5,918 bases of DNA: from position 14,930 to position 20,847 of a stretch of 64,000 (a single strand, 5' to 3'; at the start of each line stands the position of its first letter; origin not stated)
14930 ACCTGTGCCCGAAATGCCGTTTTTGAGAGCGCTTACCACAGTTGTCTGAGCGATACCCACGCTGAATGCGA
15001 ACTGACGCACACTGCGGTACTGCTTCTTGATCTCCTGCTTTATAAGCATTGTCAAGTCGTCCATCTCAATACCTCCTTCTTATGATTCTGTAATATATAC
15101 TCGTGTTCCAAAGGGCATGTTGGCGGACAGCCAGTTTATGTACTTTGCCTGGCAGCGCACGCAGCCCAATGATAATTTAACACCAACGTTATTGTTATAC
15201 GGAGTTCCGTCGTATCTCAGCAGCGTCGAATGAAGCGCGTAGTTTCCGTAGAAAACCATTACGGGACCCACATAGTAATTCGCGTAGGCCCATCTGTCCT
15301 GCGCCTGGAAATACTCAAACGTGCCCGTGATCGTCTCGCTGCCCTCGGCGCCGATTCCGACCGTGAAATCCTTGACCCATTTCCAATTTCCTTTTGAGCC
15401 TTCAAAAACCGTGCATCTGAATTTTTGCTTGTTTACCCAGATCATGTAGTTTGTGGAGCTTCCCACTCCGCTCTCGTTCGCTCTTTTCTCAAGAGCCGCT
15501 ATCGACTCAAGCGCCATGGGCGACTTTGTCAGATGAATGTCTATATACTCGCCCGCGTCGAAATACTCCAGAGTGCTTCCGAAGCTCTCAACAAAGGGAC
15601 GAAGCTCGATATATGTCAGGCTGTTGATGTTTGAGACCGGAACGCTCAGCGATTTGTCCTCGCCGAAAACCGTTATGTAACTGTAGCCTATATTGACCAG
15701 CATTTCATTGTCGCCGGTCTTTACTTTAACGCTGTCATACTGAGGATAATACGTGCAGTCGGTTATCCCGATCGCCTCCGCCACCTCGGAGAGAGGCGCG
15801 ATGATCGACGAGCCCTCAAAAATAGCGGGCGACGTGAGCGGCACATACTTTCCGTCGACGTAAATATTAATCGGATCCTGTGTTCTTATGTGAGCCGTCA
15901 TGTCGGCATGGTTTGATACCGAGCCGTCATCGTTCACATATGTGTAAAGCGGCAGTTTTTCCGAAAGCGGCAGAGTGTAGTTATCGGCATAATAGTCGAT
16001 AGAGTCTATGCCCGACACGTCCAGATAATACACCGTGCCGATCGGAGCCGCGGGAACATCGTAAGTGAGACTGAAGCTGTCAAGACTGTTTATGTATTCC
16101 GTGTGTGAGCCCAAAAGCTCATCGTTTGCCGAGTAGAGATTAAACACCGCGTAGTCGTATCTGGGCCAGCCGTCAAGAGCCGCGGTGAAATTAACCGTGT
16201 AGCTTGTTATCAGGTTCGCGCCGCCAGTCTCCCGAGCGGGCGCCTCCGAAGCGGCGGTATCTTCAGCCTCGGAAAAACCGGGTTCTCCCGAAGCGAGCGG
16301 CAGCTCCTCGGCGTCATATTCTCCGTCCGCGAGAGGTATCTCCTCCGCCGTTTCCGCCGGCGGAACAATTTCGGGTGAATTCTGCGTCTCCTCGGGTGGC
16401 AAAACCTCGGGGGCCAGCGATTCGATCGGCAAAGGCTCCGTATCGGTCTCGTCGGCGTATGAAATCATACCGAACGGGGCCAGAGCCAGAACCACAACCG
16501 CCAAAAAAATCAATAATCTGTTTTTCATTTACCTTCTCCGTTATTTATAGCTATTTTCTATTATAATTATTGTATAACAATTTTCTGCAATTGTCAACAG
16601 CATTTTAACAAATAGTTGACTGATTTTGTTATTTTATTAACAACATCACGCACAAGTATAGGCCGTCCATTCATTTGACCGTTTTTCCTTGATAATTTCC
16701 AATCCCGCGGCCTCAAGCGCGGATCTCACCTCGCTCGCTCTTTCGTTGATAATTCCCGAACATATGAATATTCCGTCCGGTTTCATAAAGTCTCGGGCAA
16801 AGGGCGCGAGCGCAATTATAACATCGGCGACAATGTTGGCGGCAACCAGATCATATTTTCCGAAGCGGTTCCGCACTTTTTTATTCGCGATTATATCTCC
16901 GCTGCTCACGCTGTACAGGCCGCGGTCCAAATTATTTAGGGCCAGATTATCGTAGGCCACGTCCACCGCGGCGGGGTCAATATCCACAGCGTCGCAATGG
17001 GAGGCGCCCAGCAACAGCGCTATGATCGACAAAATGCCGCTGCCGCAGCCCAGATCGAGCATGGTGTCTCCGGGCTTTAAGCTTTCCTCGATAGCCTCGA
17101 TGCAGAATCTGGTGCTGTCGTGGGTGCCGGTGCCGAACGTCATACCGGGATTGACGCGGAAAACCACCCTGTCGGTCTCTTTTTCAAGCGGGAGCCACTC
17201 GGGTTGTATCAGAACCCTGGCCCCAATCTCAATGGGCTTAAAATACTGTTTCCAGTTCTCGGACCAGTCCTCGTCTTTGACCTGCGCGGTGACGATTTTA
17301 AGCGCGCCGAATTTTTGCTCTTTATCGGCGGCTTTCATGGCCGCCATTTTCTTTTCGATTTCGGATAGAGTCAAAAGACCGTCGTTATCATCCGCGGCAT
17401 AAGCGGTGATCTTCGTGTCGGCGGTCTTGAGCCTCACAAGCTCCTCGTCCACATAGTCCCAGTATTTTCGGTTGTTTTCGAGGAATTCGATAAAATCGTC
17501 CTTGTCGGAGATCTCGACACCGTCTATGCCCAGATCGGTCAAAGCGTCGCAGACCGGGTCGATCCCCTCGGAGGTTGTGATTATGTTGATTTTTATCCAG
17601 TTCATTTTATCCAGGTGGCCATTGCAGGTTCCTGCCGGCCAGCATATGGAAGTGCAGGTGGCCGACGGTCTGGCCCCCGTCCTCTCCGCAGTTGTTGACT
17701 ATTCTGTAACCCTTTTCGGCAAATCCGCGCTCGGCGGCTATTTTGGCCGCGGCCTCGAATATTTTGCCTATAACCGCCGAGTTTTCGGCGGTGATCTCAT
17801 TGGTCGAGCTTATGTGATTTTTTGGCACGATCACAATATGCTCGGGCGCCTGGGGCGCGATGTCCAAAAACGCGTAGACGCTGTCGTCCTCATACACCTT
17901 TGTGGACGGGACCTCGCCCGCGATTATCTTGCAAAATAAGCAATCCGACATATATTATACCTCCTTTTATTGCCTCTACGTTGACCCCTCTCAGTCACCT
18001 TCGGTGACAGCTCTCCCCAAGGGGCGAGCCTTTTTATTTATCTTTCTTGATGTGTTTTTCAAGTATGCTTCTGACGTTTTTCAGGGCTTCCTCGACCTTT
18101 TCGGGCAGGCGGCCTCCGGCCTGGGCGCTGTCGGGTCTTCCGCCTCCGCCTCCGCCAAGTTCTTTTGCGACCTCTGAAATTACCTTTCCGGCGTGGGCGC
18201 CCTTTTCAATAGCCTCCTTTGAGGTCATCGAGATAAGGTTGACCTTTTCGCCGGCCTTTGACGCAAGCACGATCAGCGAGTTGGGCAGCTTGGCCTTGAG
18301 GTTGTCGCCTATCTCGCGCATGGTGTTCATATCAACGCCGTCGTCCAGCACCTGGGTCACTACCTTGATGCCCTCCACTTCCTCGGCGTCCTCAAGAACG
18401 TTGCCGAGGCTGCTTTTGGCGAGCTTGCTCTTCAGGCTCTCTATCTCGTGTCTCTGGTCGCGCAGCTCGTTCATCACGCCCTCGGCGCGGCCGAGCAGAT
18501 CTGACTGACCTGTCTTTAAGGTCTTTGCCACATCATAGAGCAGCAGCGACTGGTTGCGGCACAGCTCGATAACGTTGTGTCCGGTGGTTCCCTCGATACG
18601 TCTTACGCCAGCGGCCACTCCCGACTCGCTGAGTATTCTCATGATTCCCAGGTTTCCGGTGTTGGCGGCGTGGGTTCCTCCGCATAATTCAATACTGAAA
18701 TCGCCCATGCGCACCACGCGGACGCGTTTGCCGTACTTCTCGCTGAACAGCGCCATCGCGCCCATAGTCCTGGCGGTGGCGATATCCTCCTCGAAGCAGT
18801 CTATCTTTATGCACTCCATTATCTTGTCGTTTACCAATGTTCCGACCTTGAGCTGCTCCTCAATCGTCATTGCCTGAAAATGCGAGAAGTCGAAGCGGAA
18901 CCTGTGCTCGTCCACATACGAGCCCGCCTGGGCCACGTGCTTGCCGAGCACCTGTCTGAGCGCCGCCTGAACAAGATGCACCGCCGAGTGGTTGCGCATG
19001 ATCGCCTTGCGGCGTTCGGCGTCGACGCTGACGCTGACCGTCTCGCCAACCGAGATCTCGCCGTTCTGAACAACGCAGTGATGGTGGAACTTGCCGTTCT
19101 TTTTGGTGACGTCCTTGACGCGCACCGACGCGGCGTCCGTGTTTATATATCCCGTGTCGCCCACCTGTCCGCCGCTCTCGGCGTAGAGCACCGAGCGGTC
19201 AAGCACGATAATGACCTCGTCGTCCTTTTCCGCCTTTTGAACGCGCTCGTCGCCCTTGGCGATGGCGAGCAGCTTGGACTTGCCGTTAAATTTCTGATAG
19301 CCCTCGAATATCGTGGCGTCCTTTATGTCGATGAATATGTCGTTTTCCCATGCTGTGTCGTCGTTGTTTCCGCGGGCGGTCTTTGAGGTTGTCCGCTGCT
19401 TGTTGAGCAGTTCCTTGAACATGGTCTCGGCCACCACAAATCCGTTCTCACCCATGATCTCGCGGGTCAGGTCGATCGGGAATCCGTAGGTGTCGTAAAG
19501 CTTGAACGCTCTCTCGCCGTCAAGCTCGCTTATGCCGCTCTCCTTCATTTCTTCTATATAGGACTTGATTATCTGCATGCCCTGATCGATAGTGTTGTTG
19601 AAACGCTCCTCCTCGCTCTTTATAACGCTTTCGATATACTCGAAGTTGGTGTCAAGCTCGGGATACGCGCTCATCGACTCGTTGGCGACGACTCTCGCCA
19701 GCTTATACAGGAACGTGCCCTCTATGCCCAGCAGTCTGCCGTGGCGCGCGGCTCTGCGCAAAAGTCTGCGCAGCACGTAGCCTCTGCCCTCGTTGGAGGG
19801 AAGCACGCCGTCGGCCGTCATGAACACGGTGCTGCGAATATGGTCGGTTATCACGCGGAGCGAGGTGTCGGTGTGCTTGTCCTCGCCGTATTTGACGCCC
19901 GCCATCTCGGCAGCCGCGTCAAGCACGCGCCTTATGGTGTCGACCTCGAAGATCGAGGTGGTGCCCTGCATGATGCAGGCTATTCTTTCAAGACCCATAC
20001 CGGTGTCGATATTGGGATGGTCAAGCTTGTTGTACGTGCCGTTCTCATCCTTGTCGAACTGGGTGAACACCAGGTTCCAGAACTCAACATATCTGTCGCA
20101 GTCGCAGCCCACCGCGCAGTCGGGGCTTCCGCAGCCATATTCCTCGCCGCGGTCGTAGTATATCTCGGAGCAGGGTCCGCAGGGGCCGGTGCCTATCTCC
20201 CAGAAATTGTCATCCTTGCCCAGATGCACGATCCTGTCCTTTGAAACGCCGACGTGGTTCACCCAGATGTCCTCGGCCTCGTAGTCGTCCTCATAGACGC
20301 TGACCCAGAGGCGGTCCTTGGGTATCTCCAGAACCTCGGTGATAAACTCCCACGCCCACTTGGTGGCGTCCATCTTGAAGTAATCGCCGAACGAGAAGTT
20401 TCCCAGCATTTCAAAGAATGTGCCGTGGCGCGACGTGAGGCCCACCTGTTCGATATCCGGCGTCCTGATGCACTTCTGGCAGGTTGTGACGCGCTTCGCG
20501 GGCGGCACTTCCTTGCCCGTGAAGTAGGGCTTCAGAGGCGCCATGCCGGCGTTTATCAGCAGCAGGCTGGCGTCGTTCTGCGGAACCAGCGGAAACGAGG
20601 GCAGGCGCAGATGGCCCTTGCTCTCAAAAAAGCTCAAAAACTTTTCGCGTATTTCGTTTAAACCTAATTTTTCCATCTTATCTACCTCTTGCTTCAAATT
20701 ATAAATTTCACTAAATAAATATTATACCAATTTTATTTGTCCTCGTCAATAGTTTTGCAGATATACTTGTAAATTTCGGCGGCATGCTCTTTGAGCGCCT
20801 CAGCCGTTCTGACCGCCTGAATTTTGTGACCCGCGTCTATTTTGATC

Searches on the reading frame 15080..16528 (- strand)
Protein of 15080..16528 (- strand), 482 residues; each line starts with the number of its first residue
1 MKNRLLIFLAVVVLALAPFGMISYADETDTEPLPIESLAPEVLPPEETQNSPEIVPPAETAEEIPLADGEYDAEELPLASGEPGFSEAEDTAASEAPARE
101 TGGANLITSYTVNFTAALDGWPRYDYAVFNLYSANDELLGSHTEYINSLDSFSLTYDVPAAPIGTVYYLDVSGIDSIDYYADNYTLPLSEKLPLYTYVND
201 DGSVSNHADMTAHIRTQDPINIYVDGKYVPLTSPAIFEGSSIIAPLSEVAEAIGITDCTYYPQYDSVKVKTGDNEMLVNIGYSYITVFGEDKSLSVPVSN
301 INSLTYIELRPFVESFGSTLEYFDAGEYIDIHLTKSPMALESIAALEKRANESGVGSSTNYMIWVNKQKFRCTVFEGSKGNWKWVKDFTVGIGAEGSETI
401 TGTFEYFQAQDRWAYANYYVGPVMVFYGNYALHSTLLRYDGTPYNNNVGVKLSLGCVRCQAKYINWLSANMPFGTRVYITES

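Call 19: search_protein_families(library=pfam, proteins=[window:15080-16528:-], max_evalue=0.001)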
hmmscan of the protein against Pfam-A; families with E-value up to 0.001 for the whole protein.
window:15080-16528:- (482 aa): 2 families
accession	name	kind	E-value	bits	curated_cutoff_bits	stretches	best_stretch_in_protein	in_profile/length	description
PF07833.16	Cu_amine_oxidN1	-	1.2e-12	48.1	24.2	1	223-323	1-100/108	Copper amine oxidase N-terminal domain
PF03734.19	YkuD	-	1.8e-10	42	23.4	1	361-479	2-146/146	L,D-transpeptidase catalytic domain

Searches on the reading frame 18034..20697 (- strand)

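Call 19: search_protein_families(library=pfam, proteins=[window:18034-20697:-], max_evalue=0.001)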
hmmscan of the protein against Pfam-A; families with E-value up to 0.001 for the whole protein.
window:18034-20697:- (887 aa): 3 families
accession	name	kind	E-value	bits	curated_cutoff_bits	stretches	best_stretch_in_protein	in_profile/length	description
PF01411.24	tRNA-synt_2c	-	4.8e-200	666.2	30.3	1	15-562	1-552/552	tRNA synthetases class II (A)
PF02272.25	DHHA1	-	1.7e-17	64.2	25.9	1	777-880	2-101/102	DHHA1 domain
PF07973.19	tRNA_SAD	-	1.1e-16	60.9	24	1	659-702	1-44/44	Threonyl and Alanyl tRNA synthetase second additional domain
